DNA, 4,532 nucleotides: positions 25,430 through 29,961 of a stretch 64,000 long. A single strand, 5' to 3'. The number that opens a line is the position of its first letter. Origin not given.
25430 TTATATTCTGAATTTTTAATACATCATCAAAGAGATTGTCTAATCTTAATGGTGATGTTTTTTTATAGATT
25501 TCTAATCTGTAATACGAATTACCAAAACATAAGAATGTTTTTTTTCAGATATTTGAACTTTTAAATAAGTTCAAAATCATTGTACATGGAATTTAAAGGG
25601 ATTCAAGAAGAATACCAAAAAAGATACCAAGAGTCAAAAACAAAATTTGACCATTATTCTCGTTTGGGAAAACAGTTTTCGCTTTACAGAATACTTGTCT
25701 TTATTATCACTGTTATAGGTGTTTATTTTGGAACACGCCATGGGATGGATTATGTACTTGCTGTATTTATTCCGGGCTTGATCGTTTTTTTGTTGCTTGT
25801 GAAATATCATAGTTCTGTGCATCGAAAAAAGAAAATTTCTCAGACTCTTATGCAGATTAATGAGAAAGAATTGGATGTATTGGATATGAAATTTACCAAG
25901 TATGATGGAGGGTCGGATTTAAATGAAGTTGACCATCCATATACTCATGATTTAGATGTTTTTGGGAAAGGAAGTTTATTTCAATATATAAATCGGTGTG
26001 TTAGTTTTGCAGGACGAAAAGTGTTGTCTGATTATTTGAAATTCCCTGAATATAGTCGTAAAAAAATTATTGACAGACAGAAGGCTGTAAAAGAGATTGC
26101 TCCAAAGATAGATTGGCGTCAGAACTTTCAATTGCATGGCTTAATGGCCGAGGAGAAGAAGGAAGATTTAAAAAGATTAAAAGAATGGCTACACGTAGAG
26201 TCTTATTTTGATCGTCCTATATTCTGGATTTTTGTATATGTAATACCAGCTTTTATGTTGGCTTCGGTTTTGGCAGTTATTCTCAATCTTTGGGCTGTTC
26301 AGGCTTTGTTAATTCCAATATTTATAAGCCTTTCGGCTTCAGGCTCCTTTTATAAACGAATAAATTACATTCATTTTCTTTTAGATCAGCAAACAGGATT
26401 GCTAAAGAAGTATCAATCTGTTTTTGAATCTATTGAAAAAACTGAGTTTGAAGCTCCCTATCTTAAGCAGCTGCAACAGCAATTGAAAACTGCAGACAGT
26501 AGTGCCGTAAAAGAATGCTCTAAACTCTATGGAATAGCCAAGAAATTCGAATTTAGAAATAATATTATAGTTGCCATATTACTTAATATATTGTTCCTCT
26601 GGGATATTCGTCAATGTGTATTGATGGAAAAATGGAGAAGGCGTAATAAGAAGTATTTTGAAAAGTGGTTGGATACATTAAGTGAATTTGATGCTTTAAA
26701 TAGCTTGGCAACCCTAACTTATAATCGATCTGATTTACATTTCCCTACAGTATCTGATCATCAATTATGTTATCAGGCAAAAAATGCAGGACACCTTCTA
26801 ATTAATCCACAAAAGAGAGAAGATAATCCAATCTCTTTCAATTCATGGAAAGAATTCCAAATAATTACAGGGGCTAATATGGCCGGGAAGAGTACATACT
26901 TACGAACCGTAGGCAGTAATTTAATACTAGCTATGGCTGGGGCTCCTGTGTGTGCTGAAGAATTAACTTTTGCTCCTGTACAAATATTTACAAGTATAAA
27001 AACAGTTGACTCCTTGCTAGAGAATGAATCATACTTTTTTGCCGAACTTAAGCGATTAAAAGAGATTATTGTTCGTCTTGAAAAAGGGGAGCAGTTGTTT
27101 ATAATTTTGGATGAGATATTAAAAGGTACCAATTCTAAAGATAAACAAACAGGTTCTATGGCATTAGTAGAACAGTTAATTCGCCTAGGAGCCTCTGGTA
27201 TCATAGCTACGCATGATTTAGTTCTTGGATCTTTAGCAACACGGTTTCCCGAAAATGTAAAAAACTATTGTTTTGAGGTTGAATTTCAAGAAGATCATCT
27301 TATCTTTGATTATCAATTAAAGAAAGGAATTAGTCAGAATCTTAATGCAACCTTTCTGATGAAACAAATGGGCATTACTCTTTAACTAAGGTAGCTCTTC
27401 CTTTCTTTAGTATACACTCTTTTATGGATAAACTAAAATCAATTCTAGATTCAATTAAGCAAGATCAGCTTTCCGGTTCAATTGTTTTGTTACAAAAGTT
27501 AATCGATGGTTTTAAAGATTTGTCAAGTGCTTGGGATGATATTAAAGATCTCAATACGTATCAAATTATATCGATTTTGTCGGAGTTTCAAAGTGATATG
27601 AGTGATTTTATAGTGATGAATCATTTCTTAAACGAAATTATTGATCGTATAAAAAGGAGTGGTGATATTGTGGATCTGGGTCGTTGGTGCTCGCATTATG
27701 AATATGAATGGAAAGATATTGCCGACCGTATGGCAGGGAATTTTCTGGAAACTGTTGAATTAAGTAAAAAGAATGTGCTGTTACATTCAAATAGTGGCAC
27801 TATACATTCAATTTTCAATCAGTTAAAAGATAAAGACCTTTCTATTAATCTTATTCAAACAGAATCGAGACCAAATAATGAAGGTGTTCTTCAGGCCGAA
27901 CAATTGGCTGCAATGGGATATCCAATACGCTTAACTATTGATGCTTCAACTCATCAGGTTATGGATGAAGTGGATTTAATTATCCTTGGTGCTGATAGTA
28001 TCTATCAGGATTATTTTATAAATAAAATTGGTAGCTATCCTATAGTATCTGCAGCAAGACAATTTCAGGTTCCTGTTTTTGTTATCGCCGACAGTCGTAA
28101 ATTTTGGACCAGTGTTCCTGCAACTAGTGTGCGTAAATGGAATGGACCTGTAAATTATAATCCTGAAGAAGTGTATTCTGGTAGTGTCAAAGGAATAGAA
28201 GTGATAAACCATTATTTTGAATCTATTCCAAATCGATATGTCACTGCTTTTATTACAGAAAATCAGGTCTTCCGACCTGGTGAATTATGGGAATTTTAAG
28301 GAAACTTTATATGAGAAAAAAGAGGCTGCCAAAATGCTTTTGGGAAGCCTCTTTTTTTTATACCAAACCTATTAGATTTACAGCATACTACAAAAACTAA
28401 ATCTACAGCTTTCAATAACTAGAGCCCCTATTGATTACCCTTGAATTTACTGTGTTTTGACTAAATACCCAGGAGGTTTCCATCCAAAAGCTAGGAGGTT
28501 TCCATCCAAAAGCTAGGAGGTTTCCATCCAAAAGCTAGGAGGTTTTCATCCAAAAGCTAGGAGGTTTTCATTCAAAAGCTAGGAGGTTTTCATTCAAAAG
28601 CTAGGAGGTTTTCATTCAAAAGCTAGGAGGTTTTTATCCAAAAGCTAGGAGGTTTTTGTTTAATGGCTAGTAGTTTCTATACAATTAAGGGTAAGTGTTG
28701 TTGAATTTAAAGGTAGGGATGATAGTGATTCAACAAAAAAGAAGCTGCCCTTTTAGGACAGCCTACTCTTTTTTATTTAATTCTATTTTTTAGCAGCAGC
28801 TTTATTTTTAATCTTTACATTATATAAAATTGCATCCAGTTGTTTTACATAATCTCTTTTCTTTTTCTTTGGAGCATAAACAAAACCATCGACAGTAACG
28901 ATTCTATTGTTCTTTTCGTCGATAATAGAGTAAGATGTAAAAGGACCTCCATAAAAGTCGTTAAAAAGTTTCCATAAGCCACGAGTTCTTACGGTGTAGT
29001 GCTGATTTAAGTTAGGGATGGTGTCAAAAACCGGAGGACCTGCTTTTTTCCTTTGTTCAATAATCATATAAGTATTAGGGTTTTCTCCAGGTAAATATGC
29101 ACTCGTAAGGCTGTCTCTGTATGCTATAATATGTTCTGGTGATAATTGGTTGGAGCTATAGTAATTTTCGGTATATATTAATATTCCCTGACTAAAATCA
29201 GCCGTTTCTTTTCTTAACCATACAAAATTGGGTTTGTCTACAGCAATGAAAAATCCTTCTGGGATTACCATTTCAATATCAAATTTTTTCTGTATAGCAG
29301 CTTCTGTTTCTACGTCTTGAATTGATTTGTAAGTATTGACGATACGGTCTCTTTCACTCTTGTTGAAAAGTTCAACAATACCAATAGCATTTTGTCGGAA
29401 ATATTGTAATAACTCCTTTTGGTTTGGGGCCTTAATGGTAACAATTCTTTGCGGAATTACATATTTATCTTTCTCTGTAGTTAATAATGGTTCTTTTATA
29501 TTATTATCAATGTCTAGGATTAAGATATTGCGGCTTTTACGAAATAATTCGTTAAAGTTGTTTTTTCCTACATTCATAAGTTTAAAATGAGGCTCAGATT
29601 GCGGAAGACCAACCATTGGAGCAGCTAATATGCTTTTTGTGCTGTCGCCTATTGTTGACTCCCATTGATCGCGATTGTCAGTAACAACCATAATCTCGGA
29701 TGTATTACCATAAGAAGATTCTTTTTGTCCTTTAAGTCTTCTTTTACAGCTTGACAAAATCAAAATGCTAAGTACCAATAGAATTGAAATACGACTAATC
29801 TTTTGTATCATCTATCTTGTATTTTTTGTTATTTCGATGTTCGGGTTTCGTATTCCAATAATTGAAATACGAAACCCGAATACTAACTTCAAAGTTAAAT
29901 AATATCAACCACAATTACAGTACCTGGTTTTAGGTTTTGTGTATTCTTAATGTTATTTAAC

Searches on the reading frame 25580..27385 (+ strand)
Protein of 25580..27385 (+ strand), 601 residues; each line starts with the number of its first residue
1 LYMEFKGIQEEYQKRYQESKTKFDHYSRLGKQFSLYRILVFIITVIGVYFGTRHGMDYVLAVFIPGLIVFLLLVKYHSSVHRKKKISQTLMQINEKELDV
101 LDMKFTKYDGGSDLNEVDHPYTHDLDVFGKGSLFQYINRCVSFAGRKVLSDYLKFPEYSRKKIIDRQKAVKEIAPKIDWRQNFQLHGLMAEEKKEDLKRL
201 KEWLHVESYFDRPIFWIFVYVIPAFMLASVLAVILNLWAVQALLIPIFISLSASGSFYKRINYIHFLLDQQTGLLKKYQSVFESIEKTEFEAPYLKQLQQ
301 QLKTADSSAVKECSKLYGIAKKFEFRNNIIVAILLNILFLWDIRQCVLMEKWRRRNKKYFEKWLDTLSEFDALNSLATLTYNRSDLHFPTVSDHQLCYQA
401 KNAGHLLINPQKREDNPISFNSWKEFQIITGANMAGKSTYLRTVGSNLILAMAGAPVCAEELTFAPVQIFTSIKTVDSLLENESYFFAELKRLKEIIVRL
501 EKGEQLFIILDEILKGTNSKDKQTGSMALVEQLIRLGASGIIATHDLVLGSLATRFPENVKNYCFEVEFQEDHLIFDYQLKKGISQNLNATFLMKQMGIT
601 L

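Call 7: search_protein_families(library=pfam, proteins=[window:25580-27385:+], max_evalue=0.001)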
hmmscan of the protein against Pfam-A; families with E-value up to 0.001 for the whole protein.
window:25580-27385:+ (601 aa): 2 families
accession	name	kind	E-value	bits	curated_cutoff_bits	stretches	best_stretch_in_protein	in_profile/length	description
PF00488.27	MutS_V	-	1.7e-28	100.3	30.2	1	427-586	1-159/188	MutS domain V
PF05192.23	MutS_III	-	3.1e-09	37.9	34.1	1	130-377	18-194/194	MutS domain III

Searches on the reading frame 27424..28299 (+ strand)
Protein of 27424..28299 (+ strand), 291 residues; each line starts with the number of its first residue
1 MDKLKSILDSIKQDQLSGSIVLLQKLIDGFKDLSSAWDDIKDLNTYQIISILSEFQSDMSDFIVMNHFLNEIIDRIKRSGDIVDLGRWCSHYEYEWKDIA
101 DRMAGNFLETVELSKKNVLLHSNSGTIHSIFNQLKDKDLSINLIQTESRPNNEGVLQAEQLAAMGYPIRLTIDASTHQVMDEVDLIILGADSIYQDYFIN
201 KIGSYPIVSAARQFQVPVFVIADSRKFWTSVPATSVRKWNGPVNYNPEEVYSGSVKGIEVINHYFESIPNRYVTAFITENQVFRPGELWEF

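Call 7: search_protein_families(library=pfam, proteins=[window:27424-28299:+], max_evalue=0.001)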
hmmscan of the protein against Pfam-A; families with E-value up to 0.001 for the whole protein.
window:27424-28299:+ (291 aa): 1 family
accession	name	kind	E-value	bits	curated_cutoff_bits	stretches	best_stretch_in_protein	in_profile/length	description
PF01008.23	IF-2B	-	2.2e-31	109.6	22.4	1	105-283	97-278/280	Initiation factor 2 subunit family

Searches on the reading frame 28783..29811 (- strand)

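Call 7: search_protein_families(library=pfam, proteins=[window:28783-29811:-], max_evalue=0.001)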
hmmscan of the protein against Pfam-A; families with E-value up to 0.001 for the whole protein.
window:28783-29811:- (342 aa): 1 family
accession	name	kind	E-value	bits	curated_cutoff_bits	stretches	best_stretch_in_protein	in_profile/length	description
PF16125.10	DUF4837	-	3.5e-90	302.4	25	1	33-330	1-294/295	Domain of unknown function (DUF4837)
